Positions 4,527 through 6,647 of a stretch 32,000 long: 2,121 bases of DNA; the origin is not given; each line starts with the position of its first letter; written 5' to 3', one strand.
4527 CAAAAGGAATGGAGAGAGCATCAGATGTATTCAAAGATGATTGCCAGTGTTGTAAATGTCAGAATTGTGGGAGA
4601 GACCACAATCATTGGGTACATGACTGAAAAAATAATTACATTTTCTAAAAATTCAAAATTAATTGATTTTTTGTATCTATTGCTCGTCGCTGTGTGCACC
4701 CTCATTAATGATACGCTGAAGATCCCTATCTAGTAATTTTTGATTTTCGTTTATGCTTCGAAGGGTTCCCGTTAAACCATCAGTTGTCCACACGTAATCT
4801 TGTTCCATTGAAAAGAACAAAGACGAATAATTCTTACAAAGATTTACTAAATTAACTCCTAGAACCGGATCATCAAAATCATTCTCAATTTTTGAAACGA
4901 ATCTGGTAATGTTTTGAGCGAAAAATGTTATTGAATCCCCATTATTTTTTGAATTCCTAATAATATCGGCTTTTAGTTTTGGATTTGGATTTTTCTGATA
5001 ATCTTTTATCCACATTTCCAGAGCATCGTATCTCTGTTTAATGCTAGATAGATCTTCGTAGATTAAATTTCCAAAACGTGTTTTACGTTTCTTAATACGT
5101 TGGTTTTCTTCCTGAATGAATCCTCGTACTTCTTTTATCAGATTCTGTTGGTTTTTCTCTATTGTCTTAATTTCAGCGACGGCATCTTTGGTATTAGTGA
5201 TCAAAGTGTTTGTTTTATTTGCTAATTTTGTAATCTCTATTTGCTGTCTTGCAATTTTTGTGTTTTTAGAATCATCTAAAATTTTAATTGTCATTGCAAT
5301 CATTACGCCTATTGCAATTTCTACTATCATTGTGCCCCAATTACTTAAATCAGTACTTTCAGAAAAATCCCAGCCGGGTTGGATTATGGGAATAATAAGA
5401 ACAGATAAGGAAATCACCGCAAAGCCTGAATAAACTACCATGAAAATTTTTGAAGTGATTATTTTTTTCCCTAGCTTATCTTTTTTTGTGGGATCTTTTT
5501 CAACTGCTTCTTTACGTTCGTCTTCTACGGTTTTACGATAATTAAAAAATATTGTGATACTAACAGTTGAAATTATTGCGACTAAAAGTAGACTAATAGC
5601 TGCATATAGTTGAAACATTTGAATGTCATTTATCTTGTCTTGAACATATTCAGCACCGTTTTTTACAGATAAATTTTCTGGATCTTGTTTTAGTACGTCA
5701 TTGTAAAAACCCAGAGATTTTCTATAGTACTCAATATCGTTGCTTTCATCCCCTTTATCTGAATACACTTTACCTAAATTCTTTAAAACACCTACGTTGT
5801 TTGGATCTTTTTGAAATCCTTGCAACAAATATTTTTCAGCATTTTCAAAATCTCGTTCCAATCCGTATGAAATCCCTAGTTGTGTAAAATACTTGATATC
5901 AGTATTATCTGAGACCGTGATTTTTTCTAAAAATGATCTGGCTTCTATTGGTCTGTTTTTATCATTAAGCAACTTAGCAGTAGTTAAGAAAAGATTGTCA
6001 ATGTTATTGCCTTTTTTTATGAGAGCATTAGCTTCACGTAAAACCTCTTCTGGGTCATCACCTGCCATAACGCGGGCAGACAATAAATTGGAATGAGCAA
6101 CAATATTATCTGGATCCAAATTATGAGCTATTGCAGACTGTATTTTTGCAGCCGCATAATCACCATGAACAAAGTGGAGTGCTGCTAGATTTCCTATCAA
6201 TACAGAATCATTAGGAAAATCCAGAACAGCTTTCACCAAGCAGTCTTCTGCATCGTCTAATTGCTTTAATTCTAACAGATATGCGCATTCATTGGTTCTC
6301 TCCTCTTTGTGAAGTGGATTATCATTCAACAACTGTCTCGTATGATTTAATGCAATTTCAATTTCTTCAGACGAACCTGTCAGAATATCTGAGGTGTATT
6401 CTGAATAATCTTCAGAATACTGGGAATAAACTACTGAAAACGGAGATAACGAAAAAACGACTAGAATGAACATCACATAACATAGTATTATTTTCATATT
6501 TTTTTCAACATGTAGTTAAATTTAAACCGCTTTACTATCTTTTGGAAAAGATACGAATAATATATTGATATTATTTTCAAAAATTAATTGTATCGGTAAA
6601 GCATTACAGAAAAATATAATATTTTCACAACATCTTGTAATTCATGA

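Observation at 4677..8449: Divergently transcribed pair: OLD/PARIS-like ATPase-Toprim nuclease and an exported-TPR/3-TM/coiled-coil protein - candidate undescribed two-gene system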

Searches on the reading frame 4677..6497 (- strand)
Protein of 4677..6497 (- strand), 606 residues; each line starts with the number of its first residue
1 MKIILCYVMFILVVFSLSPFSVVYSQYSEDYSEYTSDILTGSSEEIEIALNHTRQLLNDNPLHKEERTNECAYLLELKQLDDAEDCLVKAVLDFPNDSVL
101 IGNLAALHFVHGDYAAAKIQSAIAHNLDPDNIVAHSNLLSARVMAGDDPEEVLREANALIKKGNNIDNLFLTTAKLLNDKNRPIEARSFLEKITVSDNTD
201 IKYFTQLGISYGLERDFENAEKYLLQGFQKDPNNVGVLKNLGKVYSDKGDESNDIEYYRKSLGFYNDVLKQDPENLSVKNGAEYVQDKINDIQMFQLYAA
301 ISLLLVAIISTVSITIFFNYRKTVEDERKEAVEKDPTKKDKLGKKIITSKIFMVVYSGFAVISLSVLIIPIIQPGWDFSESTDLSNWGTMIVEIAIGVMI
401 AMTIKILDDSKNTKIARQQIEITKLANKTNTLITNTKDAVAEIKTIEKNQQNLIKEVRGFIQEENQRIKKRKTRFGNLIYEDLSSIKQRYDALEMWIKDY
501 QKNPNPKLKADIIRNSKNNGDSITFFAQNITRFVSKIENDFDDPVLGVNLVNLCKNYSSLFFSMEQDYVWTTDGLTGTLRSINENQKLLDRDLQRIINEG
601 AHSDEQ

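Call 6: search_protein_families(library=pfam, proteins=[window:4677-6497:-], max_evalue=0.1)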
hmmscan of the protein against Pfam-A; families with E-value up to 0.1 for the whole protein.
window:4677-6497:- (606 aa): 11 families
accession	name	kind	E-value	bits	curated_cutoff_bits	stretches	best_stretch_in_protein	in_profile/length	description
PF13428.12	TPR_14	-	2.6e-07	31.1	23.5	0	208-243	8-43/44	Tetratricopeptide repeat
PF14559.12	TPR_19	-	3.4e-07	30.9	25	0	74-118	1-45/68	Tetratricopeptide repeat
PF13431.12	TPR_17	-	1.8e-06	28.2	24.4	0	225-250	3-28/34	Tetratricopeptide repeat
PF07719.23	TPR_2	-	3.7e-06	27.1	27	0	203-234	3-34/34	Tetratricopeptide repeat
PF13181.12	TPR_8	-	1e-05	25.7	25.7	0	240-263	6-29/34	Tetratricopeptide repeat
PF00515.34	TPR_1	-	9.3e-05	22.5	27.8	0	203-234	3-34/34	Tetratricopeptide repeat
PF23914.1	TPR_CcmH_CycH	-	0.0015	18.8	42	0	205-261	91-147/158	Cytochrome c-type biogenesis protein H TPR domain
PF13374.12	TPR_10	-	0.0027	18.1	27.5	0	240-272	7-39/42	Tetratricopeptide repeat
PF11285.13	DUF3086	-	0.022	14.3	24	1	435-539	11-115/277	Protein of unknown function (DUF3086)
PF13432.12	TPR_16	-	0.025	15.4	32.7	0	211-264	7-60/65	Tetratricopeptide repeat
PF07690.21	MFS_1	-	0.033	13.6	33.4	1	303-401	154-251/347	Major Facilitator Superfamily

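Call 7: search_protein_families(library=padloc, proteins=[window:4677-6497:-], max_evalue=0.1)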
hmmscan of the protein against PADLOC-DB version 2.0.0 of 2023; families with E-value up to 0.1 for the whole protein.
window:4677-6497:- (606 aa): 0 families

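Call 8: search_protein_families(library=ncbifam, proteins=[window:4677-6497:-], max_evalue=0.1)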
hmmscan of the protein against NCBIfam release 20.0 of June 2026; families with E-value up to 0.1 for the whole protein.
window:4677-6497:- (606 aa): 12 families
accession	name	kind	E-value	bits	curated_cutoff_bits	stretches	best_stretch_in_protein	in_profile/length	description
TIGR02917.1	PEP_TPR_lipo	equivalog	8.2e-12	43.8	312.2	1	95-261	462-627/899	XrtA/PEP-CTERM system TPR-repeat protein PrsT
NF040959.1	MamA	equivalog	4.6e-07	29.5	200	1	169-275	39-138/204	magnetosome protein MamA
TIGR02521.1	type_IV_pilW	equivalog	2.1e-06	27.5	154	1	200-265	30-95/234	type IV pilus biogenesis/stability protein PilW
TIGR00990.1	3a0801s09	subfamily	2.8e-05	22.9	757.25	1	74-185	375-485/615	mitochondrial import receptor subunit TOM70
NF033920.0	C39_PA2778_fam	equivalog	0.0019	17.7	150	0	67-149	159-241/255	PA2778 family cysteine peptidase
NF008520.0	PRK11447.1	equivalog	0.0038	15.1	858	1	47-248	255-432/1157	cellulose synthase complex outer membrane protein BcsC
NF046104.1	PptglHdxlasePcsB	equivalog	0.024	13.8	450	1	401-524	20-135/400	peptidoglycan hydrolase PcsB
NF052415.1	T3SS_chap_SctY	equivalog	0.033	14.7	70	1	101-192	9-102/106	type III secretion apparatus assembly chaperone SctY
NF002725.1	PRK02603.1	equivalog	0.035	14.1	143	0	233-263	70-100/173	photosystem I assembly protein Ycf3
TIGR00540.1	TPR_hemY_coli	hypoth_equivalog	0.04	12.7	142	0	190-261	315-385/385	heme biosynthesis-associated TPR protein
TIGR01400.1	fliR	equivalog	0.054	13.1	168.6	0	359-407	33-81/245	flagellar biosynthetic protein FliR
TIGR03752.1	conj_TIGR03752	hypoth_equivalog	0.059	12.6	241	0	392-500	12-124/471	TIGR03752 family integrating conjugative element protein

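Call 13: find_homologous_proteins(query=window:4680-6497:-)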
Query window:4680-6497:- (606 aa): 3 proteins with E <= 0.001 among 8000 candidates.
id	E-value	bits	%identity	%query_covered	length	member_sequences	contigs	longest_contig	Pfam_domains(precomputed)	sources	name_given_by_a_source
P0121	0.0e+0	1312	100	99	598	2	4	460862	PF14559.13,PF13431.13,PF13428.13,PF13181.13,PF07719.24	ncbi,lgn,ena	-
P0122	2.3e-160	553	48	98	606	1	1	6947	PF14559.13,PF13414.13,PF13428.13,PF13181.13,PF07719.24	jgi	-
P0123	1.0e-137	478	43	92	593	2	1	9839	PF14559.13,PF13431.13,PF00515.35,PF13424.13,PF13432.13,PF13428.13,PF13181.13,PF07719.24,PF13174.13,PF13374.13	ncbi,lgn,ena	-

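Call 14: find_encoding_contigs(protein=P0122, flank=10000)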
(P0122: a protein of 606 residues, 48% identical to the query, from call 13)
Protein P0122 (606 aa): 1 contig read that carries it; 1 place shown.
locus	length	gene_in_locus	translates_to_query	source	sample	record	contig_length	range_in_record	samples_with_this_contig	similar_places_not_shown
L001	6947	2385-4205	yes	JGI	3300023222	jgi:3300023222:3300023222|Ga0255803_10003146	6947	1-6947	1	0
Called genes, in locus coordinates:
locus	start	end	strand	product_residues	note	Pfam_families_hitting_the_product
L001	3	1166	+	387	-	?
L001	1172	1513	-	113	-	-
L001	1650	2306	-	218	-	-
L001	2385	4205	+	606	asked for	PF07719:TPR_2 (faint), PF13428:TPR_14 (faint), PF14559:TPR_19 (faint), PF13181:TPR_8 (faint), PF13414:TPR_11 (faint)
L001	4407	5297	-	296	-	-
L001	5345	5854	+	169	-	-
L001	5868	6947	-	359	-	?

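Call 15: find_encoding_contigs(protein=P0123, flank=10000)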
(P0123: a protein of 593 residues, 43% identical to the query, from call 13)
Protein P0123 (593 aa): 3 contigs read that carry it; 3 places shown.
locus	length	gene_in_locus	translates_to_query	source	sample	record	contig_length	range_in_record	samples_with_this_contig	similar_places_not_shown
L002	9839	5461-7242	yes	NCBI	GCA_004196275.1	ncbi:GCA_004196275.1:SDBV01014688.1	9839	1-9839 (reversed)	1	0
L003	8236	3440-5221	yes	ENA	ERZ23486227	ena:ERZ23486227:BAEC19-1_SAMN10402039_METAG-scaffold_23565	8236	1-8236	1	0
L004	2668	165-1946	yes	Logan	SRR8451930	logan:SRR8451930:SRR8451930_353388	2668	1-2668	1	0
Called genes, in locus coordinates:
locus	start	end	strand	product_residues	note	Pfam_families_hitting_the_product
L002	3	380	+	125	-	?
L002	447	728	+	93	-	-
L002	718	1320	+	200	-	-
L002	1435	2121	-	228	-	PF01582:TIR, PF10137:CAP12-PCTIR_TIR (weak), PF13676:TIR_2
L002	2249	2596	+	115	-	-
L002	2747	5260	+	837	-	PF13289:SIR2_2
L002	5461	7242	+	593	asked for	PF13174:TPR_6 (faint), PF13428:TPR_14 (faint), PF13432:TPR_16 (faint), PF14559:TPR_19 (faint), PF13431:TPR_17 (faint), PF13181:TPR_8 (faint), PF07719:TPR_2 (faint), PF13424:TPR_12 (weak), +2 more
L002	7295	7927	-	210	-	-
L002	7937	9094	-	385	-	-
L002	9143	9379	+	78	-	-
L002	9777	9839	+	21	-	?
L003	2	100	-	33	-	?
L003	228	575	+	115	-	-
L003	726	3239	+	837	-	PF13289:SIR2_2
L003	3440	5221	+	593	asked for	PF13174:TPR_6 (faint), PF13428:TPR_14 (faint), PF13432:TPR_16 (faint), PF14559:TPR_19 (faint), PF13431:TPR_17 (faint), PF13181:TPR_8 (faint), PF07719:TPR_2 (faint), PF13424:TPR_12 (weak), +2 more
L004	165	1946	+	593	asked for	PF13174:TPR_6 (faint), PF13428:TPR_14 (faint), PF13432:TPR_16 (faint), PF14559:TPR_19 (faint), PF13431:TPR_17 (faint), PF13181:TPR_8 (faint), PF07719:TPR_2 (faint), PF13424:TPR_12 (weak), +2 more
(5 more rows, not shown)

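Call 16: find_encoding_contigs(protein=P0121, flank=10000)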
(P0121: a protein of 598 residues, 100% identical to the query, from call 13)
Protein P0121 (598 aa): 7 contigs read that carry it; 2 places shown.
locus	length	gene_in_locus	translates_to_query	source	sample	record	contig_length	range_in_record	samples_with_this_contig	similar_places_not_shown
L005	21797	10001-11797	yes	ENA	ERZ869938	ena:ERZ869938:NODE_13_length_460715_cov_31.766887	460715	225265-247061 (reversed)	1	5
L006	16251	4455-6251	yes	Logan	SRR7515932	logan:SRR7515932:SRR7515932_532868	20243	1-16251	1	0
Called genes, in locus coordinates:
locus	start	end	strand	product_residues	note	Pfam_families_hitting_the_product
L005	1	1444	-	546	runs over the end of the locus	-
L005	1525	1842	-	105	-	-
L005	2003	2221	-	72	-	-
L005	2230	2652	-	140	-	-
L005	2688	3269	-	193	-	PF03692:CxxCxxCC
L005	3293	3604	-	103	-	PF01176:eIF-1a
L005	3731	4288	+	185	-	-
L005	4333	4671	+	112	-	-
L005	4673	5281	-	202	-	PF00702:Hydrolase, PF13419:HAD_2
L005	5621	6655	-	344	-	PF18854:baeRF_family10, PF03464:eRF1_2, PF18845:baeRF_family3 (faint), PF18859:acVLRF1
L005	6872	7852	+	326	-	-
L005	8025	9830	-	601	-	PF02463:SMC_N (faint), PF13175:AAA_15, PF13304:AAA_21, PF20469:OLD-like_TOPRIM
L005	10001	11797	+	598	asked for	PF13431:TPR_17 (faint), PF14559:TPR_19 (faint), PF07719:TPR_2 (faint), PF13181:TPR_8 (faint), PF13428:TPR_14 (faint)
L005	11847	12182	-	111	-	-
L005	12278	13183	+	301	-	PF14338:Mrr_N, PF04471:Mrr_cat, PF22722:NA-iREase1, PF13156:Mrr_cat_2 (weak)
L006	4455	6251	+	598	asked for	PF13431:TPR_17 (faint), PF14559:TPR_19 (faint), PF07719:TPR_2 (faint), PF13181:TPR_8 (faint), PF13428:TPR_14 (faint)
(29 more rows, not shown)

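Call 67: search_protein_families(library=pfam, proteins=[L001:3-1166:+, L001:1650-2306:-, L001:4407-5297:-, L001:5345-5854:+, L001:5868-6947:-, L002:718-1320:+, L002:7295-7927:-, L002:7937-9094:-], max_evalue=0.01)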
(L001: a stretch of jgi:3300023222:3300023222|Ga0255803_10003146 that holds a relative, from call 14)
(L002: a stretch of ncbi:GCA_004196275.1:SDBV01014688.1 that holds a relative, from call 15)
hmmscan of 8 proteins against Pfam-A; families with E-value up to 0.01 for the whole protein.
L001:3-1166:+ (387 aa): 0 families

L001:1650-2306:- (218 aa): 0 families

L001:4407-5297:- (296 aa): 0 families

L001:5345-5854:+ (169 aa): 0 families

L001:5868-6947:- (359 aa): 4 families
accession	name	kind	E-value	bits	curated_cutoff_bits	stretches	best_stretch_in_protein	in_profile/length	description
PF20469.4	OLD-like_TOPRIM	-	4.8e-17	62.7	23.2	1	159-223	1-67/67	Overcoming lysogenization defect protein-like, TOPRIM domain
PF13304.12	AAA_21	-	4.5e-12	47.1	27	1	23-110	220-302/304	AAA domain, putative AbiEii toxin, Type IV TA system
PF13175.12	AAA_15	-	2.4e-09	37.7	32.1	1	13-111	267-374/374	AAA ATPase domain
PF02463.25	SMC_N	-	0.0055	16.6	40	0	70-122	161-211/220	RecF/RecN/SMC N terminal domain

L002:718-1320:+ (200 aa): 2 families
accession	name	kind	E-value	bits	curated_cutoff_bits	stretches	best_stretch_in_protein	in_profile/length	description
PF25787.1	HTH_SB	-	0.00093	19.4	43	1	41-73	12-43/53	Sleeping Beauty transposase HTH domain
PF08281.18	Sigma70_r4_2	-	0.0072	16.4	25.7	0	40-72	14-46/54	Sigma-70, region 4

L002:7295-7927:- (210 aa): 5 families
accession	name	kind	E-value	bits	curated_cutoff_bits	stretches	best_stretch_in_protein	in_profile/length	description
PF12847.13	Methyltransf_18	-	0.00025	21.5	27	1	33-91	12-70/151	Methyltransferase domain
PF13847.12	Methyltransf_31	-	0.00025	21.2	27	1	35-107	3-80/145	Methyltransferase domain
PF08123.19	DOT1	-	0.0026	17.8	23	1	27-79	34-86/205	Histone methylation protein DOT1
PF13649.12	Methyltransf_25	-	0.0067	17.5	27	0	41-106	3-69/97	Methyltransferase domain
PF02353.26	CMAS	-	0.0067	16.2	27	0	26-100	53-125/273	Mycolic acid cyclopropane synthetase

L002:7937-9094:- (385 aa): 0 families

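Call 68: search_protein_families(library=padloc, proteins=[L001:3-1166:+, L001:1650-2306:-, L001:4407-5297:-, L001:5345-5854:+, L001:5868-6947:-, L002:718-1320:+, L002:7295-7927:-, L002:7937-9094:-], max_evalue=0.01)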
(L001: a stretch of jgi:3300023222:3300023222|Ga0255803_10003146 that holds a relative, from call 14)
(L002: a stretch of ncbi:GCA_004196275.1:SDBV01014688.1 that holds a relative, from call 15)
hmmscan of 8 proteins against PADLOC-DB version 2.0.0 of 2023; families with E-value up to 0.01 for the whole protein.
L001:3-1166:+ (387 aa): 1 family
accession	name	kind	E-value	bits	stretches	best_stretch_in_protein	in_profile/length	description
PDLC03753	Drt5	-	0.00078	16.7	1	13-72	113-172/482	DRT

L001:1650-2306:- (218 aa): 0 families

L001:4407-5297:- (296 aa): 0 families

L001:5345-5854:+ (169 aa): 0 families

L001:5868-6947:- (359 aa): 95 families (the best 25 are shown)
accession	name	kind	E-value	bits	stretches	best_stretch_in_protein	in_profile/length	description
PDLC00070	GajA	-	4.4e-31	106.1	1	70-253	293-475/596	AAA ATPase domain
PDLC02358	Old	-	3.4e-24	83.6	1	69-283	286-507/578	Old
PDLC00085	GajA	-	4.9e-24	83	2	95-354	314-575/580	AAA ATPase domain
PDLC00071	GajA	-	5.1e-24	83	1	71-257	277-469/588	AAA ATPase domain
PDLC00067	GajA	-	7.3e-24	82.2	1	70-241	307-476/604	AAA ATPase domain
PDLC00066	GajA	-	3.9e-23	79.8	1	70-231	281-441/567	AAA ATPase domain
PDLC00096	GajA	-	8.9e-23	78.8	1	40-238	257-470/630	AAA ATPase domain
PDLC00075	GajA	-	2.7e-22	77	1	39-251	241-449/536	AAA ATPase domain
PDLC00069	GajA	-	4.7e-22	76.2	1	70-221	337-495/687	AAA ATPase domain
PDLC00064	GajA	-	2.7e-21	74.1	1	14-210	78-276/464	AAA ATPase domain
PDLC00092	GajA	-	3.2e-20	70.2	1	67-211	311-456/604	AAA ATPase domain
PDLC00094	GajA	-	8e-20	68.8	1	71-224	304-455/569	AAA ATPase domain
PDLC00072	GajA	-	8.8e-20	68.7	1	69-214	348-491/709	AAA ATPase domain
PDLC00080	GajA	-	1.9e-19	67.9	1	68-238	292-467/622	AAA ATPase domain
PDLC00065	GajA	-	2.4e-19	67.6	1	69-229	335-511/670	AAA ATPase domain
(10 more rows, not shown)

L002:718-1320:+ (200 aa): 0 families

L002:7295-7927:- (210 aa): 1 family
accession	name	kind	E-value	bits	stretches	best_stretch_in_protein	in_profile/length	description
PDLC04134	mad2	-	3.2e-12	44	1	18-130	274-392/492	mads_2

L002:7937-9094:- (385 aa): 0 families
